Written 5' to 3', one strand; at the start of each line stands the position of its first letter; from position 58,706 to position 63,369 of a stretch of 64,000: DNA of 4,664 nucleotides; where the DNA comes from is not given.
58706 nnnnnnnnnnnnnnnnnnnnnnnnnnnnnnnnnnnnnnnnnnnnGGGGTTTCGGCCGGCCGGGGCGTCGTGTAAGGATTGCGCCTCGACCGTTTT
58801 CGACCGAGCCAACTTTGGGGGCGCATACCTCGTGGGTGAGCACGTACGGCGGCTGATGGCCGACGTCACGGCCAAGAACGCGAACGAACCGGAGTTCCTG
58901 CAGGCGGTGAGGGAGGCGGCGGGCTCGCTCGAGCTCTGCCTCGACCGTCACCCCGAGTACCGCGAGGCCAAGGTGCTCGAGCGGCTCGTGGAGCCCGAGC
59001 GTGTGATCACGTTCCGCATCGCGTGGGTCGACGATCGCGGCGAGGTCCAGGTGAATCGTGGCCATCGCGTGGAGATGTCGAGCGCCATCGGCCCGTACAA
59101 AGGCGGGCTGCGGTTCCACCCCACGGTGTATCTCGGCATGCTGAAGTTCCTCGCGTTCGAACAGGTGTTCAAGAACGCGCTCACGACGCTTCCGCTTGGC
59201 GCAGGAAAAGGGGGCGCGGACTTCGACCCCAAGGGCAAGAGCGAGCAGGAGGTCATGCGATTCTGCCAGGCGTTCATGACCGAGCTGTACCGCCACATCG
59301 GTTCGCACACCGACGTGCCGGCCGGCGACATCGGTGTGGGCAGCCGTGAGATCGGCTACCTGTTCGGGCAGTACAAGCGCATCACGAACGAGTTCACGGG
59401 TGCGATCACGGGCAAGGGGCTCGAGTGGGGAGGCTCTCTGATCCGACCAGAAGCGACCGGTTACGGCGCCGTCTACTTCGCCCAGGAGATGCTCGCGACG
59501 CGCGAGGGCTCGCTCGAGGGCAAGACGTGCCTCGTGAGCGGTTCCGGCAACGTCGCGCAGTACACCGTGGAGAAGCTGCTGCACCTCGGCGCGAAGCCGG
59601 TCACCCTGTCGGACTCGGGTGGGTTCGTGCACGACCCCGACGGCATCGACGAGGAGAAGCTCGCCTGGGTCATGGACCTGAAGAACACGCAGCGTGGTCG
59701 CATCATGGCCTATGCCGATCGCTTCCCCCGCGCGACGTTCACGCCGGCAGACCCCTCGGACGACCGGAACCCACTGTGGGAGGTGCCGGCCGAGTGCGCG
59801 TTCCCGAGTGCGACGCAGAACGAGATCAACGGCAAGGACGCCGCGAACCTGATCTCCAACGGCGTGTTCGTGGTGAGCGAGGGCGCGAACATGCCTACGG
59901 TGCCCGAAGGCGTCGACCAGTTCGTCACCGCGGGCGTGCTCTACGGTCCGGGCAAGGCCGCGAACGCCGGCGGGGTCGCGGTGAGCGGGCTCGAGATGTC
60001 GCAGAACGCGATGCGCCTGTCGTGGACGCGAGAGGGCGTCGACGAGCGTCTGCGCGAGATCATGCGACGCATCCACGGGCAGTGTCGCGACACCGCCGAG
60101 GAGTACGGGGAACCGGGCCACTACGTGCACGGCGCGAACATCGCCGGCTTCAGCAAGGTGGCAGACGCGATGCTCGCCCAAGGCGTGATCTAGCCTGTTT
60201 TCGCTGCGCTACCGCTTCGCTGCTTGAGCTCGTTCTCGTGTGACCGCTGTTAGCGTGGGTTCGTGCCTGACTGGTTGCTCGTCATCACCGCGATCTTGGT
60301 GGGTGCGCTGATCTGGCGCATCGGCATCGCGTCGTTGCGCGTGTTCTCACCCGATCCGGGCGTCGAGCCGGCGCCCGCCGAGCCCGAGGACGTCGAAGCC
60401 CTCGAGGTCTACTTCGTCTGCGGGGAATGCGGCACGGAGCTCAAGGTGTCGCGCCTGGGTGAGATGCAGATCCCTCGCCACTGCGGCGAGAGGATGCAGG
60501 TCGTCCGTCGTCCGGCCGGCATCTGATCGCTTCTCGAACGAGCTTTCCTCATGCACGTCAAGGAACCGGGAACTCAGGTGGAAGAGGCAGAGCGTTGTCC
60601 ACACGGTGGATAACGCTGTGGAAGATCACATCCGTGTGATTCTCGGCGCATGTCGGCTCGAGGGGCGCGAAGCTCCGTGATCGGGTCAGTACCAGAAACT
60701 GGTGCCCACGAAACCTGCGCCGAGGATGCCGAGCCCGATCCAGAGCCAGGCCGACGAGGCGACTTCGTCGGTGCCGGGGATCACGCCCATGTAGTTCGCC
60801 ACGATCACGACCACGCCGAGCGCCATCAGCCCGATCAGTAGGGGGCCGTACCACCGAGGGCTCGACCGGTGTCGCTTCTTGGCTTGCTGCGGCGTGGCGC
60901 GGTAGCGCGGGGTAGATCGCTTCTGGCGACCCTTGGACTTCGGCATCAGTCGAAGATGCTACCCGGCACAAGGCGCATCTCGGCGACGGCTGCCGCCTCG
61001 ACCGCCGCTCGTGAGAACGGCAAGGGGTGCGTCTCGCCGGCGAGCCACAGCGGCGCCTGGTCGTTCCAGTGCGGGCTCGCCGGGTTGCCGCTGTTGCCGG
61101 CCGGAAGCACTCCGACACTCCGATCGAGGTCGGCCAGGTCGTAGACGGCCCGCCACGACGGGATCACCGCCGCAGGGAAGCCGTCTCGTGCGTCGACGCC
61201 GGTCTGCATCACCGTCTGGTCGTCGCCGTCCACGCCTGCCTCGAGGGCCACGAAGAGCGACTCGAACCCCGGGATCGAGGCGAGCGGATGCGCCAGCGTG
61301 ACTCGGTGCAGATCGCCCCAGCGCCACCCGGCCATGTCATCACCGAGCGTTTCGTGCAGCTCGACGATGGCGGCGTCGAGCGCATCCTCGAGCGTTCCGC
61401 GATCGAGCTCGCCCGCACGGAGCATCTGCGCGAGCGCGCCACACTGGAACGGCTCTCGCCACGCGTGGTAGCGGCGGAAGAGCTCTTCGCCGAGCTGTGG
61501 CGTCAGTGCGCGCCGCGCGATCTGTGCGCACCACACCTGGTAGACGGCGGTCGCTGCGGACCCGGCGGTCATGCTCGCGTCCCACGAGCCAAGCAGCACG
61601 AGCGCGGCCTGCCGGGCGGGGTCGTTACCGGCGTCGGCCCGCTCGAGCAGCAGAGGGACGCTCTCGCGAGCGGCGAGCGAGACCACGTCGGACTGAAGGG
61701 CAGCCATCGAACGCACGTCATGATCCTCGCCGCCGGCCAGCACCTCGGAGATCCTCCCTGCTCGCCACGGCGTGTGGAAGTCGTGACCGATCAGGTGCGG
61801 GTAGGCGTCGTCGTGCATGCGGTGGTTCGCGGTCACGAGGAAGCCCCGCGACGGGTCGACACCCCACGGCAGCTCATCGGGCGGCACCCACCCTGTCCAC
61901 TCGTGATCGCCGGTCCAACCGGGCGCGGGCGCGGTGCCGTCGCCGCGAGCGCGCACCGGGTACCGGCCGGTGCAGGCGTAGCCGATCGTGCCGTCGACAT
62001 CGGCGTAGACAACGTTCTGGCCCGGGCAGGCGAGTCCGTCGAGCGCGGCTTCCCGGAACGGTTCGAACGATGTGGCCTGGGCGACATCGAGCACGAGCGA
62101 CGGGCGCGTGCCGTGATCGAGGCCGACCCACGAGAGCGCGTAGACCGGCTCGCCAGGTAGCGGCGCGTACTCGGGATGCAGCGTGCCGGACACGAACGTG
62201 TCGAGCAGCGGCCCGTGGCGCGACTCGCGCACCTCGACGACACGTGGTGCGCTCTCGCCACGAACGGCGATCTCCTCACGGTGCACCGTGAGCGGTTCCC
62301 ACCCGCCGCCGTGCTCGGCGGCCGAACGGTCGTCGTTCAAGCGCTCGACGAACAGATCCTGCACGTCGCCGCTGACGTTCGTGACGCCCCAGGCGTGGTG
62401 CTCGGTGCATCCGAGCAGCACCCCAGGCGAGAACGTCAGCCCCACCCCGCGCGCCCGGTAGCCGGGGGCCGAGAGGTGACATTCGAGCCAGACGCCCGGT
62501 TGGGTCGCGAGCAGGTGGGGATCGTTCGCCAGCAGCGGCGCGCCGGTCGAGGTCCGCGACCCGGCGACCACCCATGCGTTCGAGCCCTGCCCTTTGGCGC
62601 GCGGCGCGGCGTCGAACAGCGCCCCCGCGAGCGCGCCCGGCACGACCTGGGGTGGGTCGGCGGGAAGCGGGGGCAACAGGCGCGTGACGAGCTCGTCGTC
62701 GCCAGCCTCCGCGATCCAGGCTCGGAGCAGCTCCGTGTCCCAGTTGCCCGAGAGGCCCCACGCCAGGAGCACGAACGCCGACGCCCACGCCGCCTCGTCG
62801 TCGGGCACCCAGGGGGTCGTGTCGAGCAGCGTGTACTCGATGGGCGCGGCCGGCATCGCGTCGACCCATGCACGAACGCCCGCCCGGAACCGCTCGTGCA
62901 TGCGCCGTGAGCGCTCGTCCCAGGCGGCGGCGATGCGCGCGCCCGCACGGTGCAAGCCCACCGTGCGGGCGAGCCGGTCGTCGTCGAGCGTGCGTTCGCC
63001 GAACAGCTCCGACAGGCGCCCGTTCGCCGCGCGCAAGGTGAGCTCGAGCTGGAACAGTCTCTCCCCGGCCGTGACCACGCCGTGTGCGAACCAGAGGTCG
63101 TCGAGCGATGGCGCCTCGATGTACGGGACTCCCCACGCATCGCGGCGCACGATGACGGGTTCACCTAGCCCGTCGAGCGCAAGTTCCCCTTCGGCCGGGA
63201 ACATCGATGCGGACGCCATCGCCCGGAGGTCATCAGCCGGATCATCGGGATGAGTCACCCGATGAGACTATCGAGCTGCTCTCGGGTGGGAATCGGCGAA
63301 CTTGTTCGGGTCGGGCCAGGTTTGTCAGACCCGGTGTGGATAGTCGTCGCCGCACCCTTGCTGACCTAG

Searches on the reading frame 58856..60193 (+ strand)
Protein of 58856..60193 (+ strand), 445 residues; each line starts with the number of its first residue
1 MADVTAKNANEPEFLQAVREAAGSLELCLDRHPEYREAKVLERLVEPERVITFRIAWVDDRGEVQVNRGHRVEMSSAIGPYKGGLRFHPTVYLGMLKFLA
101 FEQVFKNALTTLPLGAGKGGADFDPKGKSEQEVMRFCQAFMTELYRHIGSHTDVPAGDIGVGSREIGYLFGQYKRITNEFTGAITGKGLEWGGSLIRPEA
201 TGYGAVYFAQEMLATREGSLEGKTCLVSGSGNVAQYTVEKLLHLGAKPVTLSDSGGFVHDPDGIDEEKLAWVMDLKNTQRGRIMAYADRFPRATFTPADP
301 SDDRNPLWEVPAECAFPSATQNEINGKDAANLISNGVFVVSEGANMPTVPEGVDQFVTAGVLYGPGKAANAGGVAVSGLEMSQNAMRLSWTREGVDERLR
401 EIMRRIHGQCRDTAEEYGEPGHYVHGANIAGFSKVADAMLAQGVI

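Call 15: search_protein_families(library=pfam, proteins=[window:58856-60193:+], max_evalue=0.01)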
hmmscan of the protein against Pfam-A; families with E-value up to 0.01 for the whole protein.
window:58856-60193:+ (445 aa): 3 families
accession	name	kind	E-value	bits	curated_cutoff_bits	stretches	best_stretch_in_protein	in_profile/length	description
PF00208.27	ELFV_dehydrog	-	3.6e-84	282.7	23.4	1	192-443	1-241/241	Glutamate/Leucine/Phenylalanine/Valine dehydrogenase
PF02812.23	ELFV_dehydrog_N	-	4.9e-49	165.8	25.3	1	47-174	1-128/129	Glu/Leu/Phe/Val dehydrogenase, dimerisation domain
PF13241.12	NAD_binding_7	-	0.0025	18.8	22.1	1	220-254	5-39/104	Putative NAD(P)-binding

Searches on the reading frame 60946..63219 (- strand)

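Call 15: search_protein_families(library=pfam, proteins=[window:60946-63219:-], max_evalue=0.01)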
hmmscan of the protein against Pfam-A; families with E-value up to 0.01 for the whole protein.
window:60946-63219:- (757 aa): 1 family
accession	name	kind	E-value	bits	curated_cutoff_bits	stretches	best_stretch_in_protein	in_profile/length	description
PF01804.23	Penicil_amidase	-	6.7e-194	647.1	21.3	1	21-742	1-675/675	Penicillin amidase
